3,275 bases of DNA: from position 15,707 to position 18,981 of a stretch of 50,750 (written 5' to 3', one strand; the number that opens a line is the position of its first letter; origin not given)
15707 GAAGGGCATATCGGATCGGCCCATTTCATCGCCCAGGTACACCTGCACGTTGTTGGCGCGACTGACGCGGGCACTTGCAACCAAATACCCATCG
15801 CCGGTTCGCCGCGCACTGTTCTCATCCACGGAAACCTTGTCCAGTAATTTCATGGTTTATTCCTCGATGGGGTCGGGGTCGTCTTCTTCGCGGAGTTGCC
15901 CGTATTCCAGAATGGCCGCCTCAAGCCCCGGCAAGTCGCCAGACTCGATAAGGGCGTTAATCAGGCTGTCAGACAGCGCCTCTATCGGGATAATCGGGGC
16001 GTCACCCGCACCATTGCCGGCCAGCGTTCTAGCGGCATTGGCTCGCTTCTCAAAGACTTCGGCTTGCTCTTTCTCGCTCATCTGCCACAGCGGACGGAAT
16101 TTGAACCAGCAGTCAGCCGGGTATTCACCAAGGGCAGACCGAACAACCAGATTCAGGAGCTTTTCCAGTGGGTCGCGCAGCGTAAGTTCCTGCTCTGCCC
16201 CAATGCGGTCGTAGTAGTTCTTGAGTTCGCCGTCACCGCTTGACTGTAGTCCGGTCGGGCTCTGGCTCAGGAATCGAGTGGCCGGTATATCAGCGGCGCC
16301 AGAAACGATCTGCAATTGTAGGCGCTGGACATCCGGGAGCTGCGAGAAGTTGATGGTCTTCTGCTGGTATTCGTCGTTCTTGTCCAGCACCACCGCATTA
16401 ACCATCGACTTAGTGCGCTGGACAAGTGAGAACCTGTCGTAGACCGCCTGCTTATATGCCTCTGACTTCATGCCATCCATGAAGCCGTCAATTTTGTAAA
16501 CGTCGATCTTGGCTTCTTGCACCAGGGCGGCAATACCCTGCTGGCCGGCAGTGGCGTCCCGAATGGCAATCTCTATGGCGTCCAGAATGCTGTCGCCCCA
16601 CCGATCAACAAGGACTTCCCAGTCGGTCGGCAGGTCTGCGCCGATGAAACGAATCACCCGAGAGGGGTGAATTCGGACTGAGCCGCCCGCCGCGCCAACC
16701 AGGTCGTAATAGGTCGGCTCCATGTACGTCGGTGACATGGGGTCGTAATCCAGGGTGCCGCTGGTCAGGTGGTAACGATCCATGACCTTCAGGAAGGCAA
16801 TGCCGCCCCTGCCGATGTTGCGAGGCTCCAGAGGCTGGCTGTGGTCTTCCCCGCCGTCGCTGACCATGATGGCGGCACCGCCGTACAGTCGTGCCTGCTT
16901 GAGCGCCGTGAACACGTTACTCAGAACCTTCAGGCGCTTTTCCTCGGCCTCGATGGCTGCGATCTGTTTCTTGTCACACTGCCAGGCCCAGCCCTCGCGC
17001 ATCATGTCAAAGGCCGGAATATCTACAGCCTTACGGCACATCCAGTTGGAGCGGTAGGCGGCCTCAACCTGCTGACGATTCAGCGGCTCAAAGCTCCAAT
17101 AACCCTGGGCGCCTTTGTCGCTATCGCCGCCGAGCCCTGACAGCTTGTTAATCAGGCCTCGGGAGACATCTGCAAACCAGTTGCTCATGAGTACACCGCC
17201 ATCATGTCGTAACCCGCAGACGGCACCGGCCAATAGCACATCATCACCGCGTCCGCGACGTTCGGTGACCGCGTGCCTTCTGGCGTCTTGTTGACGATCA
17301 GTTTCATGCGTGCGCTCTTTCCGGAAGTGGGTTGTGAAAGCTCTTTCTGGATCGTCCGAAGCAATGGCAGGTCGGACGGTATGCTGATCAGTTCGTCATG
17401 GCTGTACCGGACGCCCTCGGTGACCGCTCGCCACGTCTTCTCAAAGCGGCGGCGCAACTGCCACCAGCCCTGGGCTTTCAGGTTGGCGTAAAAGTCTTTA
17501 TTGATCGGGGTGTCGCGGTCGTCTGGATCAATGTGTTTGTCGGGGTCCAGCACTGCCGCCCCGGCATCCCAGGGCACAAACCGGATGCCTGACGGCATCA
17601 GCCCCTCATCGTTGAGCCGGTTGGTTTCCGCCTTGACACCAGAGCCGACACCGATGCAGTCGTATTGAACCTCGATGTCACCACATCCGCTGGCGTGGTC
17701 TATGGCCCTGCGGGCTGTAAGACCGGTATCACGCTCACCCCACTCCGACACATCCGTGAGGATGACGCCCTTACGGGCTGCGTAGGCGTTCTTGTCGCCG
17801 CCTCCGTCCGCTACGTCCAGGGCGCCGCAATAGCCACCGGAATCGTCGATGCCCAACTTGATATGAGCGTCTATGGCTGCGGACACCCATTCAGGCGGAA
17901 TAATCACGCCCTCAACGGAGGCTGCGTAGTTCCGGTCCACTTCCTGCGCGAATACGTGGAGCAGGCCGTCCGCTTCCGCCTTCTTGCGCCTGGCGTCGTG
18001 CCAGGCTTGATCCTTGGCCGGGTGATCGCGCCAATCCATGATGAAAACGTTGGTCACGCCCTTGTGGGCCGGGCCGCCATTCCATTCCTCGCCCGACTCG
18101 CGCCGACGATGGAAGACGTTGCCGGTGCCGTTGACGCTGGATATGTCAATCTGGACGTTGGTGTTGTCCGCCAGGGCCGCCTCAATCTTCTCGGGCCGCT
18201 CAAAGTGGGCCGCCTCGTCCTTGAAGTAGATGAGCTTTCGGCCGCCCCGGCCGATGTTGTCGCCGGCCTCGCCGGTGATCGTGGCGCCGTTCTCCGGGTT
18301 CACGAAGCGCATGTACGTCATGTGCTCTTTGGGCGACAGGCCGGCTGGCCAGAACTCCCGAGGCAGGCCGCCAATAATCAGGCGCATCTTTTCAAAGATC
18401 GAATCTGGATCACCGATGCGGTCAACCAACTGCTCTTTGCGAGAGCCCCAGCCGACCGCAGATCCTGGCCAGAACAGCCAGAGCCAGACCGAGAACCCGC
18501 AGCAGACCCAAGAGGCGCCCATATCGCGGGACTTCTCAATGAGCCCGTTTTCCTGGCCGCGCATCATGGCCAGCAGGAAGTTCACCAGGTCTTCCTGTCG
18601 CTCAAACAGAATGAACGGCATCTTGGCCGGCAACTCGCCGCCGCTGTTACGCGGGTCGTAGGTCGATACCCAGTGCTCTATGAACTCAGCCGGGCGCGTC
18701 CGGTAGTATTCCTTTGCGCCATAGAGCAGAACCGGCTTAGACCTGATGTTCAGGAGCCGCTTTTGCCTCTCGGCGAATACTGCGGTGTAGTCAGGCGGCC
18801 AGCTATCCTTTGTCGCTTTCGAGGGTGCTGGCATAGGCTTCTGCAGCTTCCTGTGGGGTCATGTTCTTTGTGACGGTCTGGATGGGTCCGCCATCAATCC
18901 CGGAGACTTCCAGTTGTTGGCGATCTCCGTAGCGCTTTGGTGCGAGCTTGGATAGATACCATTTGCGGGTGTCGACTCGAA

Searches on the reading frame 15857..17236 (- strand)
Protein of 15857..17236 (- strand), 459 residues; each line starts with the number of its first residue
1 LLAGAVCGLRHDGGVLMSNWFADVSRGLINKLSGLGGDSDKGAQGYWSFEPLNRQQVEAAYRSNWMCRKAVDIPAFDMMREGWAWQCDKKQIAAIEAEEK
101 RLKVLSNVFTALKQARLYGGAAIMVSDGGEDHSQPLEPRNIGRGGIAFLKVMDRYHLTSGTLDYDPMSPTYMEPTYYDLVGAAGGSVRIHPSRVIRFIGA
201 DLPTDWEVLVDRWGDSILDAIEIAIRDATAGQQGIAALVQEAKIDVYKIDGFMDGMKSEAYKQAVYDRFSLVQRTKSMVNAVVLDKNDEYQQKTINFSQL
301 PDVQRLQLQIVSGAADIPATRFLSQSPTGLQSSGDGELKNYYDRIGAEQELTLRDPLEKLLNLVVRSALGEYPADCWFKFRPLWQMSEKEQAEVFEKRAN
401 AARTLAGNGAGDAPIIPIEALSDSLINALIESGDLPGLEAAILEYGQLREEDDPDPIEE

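Call 10: search_protein_families(library=pfam, proteins=[window:15857-17236:-], max_evalue=0.01)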
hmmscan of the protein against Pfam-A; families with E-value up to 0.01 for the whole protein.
window:15857-17236:- (459 aa): 1 family
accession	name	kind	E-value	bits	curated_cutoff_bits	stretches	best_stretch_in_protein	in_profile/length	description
PF06381.16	Phage_portal_3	-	4.2e-106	355.1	33.8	1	55-402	1-355/357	Phage portal protein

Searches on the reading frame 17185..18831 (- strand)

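Call 9: search_protein_families(library=phrogs, proteins=[window:17185-18831:-], max_evalue=0.001)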
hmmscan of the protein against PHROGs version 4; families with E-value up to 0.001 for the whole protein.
window:17185-18831:- (548 aa): 2 families
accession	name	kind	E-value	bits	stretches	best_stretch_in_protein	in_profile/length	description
phrog_2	-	head and packaging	1.1e-23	85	1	42-536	250-592/807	terminase large subunit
phrog_5989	-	head and packaging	5.9e-14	52.9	1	47-217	121-266/347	terminase large subunit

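Call 10: search_protein_families(library=pfam, proteins=[window:17185-18831:-], max_evalue=0.01)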
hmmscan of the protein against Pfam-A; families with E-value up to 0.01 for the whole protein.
window:17185-18831:- (548 aa): 0 families
